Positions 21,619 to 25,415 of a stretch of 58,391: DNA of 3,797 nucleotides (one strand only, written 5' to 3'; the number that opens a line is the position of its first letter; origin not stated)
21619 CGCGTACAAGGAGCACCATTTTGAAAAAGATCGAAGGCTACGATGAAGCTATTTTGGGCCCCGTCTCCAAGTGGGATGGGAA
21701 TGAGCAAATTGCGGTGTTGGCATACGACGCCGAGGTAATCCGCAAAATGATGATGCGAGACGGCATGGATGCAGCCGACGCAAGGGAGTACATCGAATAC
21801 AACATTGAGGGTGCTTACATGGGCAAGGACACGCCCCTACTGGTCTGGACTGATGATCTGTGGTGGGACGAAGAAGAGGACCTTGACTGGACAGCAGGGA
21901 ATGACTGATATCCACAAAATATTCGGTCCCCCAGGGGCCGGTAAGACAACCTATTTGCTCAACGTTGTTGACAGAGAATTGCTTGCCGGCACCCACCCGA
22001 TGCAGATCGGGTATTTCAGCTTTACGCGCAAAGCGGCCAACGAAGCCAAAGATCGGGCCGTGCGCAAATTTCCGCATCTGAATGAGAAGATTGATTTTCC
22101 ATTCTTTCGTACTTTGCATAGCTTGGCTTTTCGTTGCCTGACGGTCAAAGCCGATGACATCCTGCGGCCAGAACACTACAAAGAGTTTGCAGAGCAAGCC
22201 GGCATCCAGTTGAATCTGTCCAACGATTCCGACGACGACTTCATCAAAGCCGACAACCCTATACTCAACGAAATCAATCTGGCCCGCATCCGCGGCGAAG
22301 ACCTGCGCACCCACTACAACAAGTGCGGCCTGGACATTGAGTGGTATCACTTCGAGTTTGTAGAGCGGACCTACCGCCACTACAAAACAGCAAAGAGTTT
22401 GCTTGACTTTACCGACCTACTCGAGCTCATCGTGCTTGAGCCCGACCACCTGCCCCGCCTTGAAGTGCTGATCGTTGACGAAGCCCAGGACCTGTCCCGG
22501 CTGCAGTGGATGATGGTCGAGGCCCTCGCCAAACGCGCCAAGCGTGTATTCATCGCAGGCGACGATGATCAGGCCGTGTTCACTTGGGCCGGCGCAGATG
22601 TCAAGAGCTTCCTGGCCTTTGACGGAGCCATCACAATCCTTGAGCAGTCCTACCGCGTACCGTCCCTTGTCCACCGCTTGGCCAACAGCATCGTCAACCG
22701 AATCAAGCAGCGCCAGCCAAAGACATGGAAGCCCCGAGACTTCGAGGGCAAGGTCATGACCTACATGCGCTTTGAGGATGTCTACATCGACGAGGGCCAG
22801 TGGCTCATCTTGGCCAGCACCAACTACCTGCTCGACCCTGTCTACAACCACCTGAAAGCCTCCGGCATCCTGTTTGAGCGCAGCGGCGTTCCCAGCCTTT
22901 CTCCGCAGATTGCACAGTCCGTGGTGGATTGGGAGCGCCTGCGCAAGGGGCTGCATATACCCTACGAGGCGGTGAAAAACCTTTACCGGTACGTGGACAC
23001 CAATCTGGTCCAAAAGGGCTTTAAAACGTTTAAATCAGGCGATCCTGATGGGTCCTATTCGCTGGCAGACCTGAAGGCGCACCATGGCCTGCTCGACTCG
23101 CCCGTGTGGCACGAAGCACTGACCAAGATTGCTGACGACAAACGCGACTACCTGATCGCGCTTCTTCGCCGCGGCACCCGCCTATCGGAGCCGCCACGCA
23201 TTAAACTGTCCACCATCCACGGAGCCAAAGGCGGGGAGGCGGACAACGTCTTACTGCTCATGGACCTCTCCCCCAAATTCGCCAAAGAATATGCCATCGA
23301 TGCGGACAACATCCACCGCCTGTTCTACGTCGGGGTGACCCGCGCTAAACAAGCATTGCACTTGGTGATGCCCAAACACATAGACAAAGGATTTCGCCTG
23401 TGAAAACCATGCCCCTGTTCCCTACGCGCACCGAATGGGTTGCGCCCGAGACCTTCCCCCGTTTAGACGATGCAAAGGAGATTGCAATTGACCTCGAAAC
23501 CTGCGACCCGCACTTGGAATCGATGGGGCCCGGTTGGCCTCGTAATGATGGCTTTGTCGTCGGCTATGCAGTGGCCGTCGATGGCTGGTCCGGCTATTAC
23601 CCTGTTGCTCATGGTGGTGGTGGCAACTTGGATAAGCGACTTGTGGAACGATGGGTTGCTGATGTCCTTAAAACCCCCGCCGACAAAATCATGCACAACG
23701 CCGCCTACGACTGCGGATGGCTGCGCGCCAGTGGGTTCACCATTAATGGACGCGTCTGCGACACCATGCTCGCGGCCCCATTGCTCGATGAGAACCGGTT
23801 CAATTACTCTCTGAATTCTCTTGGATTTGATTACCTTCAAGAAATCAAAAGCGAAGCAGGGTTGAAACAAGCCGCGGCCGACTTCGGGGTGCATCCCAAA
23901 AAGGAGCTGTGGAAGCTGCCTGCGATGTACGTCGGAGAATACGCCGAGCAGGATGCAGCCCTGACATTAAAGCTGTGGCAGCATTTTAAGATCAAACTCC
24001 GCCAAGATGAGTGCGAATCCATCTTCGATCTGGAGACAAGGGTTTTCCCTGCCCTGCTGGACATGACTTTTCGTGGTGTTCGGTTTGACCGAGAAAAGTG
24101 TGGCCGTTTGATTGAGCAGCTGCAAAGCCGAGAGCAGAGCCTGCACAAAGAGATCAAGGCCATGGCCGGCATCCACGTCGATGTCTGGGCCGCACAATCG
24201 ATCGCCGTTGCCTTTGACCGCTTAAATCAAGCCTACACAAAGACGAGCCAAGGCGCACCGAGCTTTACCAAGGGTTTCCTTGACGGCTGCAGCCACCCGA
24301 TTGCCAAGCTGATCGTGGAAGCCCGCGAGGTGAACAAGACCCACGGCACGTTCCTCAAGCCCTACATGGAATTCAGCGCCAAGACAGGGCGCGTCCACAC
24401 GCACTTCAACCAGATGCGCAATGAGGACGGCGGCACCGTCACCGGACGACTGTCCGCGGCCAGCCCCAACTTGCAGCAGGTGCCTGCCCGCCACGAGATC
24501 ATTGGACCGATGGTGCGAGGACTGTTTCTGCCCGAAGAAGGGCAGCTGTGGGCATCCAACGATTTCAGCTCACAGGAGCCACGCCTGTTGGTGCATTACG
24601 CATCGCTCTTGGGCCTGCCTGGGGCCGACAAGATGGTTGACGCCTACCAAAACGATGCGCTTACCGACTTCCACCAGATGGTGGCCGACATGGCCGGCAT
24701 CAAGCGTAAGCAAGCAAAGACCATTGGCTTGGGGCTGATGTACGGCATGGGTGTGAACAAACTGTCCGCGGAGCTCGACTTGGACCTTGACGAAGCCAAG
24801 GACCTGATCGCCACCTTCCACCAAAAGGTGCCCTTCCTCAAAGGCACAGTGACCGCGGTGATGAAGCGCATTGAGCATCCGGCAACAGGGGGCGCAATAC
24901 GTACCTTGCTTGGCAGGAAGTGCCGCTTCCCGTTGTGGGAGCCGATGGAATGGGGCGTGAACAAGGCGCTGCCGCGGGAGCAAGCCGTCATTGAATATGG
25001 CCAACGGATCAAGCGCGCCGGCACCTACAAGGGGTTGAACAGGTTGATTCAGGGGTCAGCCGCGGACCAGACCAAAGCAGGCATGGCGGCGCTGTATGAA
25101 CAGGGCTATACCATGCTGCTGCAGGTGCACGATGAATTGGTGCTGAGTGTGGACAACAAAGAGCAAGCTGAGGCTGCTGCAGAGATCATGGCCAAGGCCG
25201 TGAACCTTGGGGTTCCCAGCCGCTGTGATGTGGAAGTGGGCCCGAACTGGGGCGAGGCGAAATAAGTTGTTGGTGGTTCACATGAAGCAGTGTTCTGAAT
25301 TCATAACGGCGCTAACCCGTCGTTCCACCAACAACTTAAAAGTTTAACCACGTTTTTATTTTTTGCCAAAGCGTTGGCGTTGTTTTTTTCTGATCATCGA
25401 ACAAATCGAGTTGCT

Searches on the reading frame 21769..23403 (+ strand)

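Call 10: search_protein_families(library=pfam, proteins=[window:21769-23403:+], max_evalue=0.001)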
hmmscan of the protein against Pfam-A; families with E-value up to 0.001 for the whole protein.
window:21769-23403:+ (544 aa): 8 families
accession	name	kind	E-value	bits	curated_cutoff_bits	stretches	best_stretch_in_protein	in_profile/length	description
PF00580.27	UvrD-helicase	-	5e-30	105.5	23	1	50-285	17-267/271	UvrD/REP helicase N-terminal domain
PF13245.12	AAA_19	-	1.3e-15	58.2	25.1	1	47-270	12-130/134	AAA domain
PF13361.12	UvrD_C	-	1.3e-12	48.3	25.6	1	474-533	284-346/350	UvrD-like helicase C-terminal domain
PF13538.12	UvrD_C_2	-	1.3e-08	35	27.4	1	480-533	4-52/52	UvrD-like helicase C-terminal domain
PF13604.12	AAA_30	-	1.9e-07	31.4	27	0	216-281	81-140/191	AAA domain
PF01443.25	Viral_helicase1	-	1.3e-06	28.8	21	0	477-533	176-227/228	Viral superfamily 1 RNA helicase core domain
PF13401.12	AAA_22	-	8.7e-05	23.3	27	0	50-70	9-29/130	AAA domain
PF13173.12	AAA_14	-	0.0007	20.1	27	0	51-97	7-49/129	AAA domain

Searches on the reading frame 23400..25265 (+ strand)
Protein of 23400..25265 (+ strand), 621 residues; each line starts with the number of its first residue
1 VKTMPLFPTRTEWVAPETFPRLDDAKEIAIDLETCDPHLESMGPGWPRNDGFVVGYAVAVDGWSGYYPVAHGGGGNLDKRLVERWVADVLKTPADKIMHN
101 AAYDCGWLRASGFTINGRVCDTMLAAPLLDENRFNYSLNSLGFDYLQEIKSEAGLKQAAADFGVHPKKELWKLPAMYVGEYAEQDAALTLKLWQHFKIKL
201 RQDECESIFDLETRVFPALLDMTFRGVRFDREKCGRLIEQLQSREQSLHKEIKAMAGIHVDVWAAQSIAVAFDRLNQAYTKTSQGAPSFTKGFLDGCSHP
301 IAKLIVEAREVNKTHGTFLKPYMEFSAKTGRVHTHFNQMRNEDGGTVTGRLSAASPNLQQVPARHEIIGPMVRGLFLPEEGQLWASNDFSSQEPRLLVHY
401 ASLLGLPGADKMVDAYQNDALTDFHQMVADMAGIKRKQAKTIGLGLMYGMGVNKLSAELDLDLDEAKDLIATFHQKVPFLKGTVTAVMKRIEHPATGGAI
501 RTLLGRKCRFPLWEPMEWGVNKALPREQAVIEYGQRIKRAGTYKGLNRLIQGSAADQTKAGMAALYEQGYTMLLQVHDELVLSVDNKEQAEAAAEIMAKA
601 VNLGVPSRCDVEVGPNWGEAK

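Call 10: search_protein_families(library=pfam, proteins=[window:23400-25265:+], max_evalue=0.001)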
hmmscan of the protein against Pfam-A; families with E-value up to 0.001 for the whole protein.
window:23400-25265:+ (621 aa): 2 families
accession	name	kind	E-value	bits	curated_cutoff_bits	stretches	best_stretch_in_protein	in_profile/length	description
PF00476.26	DNA_pol_A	-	5.1e-62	210.4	34.3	1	232-619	2-381/381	DNA polymerase family A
PF01612.26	DNA_pol_A_exo1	-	8.8e-09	35.8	23.6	1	93-200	75-172/173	3'-5' exonuclease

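Call 12: search_dna_similar(query=window:23400-25265:+, collection=phages, mode=protein, max_rows=25)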
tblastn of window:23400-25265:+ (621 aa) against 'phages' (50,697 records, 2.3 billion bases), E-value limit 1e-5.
Records with a match: 3147; places in all: 3148; records where one place covers at least 80% of the query: 1559.
Best place of each record, by identity: 60-80% 1; <60% 3146.
By first word of the organism name: Mycobacterium 1247; Salmonella 315; Microbacterium 297; Escherichia 143; Gordonia 137; Vibrio 122; Klebsiella 83; Pseudomonas 80; Arthrobacter 78; Enterococcus 77; and 77 more.
By host as written in the record: Mycobacterium smegmatis mc2 155 895; - 209; Mycobacterium smegmatis mc#155 175; Microbacterium foliorum NRRL B-24224 132; Microbacterium foliorum NRRL B-24224 SEA 127; Gordonia terrae 3612 63; Mycobacterium smegmatis mc2155 52; Salmonella enterica subsp. enterica serovar Enteritidis PT1 51; and 422 more.
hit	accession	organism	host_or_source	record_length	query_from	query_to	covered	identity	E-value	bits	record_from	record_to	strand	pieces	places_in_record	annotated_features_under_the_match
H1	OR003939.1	Phage DSL-LC04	Gammaproteobacteria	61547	1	620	100%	72.4%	0e+0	931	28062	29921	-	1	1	DNA polymerase I | UvrD-like DNA helicase-like protein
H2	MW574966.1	phage 023Pt_psg01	unknown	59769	4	621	100%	51.9%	0e+0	616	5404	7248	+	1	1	DNA polymerase A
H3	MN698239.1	Pelagibacter phage HTVC023P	Candidatus Pelagibacter sp. HTCC1062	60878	4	621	100%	50.0%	0e+0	591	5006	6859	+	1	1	DNA polymerase | endonuclease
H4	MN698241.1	Pelagibacter phage HTVC027P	Candidatus Pelagibacter sp. HTCC1062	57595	4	621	100%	47.2%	2e-176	561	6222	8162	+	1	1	DNA polymerase A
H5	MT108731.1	Pseudomonas phage Epa43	Pseudomonas sp.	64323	4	620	99%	39.2%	3e-115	384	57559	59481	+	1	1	hypothetical protein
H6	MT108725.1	Pseudomonas phage Epa5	Pseudomonas sp.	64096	4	620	99%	39.2%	3e-115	384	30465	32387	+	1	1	putative DNA polymerase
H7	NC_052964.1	Pseudomonas phage Epa5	Pseudomonas sp.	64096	4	620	99%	39.2%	3e-115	384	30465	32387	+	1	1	putative DNA polymerase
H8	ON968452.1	Pseudanabaena phage Pan1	Pseudanabaena sp.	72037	7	621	99%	39.3%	1e-116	389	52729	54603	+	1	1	DNA polymerase I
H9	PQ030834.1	Pseudomonas phage phiW8-1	Pseudomonas aeruginosa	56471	1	620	100%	38.5%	1e-110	371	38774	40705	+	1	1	record has no annotation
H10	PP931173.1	Pseudomonas phage PAKlein3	Pseudomonas aeruginosa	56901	1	620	100%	38.5%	2e-110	370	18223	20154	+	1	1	DNA polymerase | hypothetical protein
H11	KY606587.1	Dinoroseobacter phage vB_DshS-R5C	Dinoroseobacter shibae DFL12T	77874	11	621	98%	39.1%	1e-115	385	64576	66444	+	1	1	putative DNA polymerase A | hypothetical protein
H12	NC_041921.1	Dinoroseobacter phage vB_DshS-R5C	Dinoroseobacter shibae DFL12T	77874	11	621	98%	39.1%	1e-115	385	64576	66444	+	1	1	DNA polymerase | hypothetical protein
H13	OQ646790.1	Pseudomonas phage PA_LZ03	Pseudomonas aeruginosa PA14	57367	1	620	100%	38.4%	4e-110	369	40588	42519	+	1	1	DNA polymerase I | hypothetical protein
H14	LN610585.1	Pseudomonas phage vB_PaeS_PAO1_Ab20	Pseudomonas aeruginosa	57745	1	620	100%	38.4%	5e-110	369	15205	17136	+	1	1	record has no annotation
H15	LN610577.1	Pseudomonas phage vB_PaeS_PAO1_Ab18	Pseudomonas aeruginosa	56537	1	620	100%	38.4%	7e-110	369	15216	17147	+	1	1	ORF18: putative DNA polymerase I | ORF17: hypothetical protein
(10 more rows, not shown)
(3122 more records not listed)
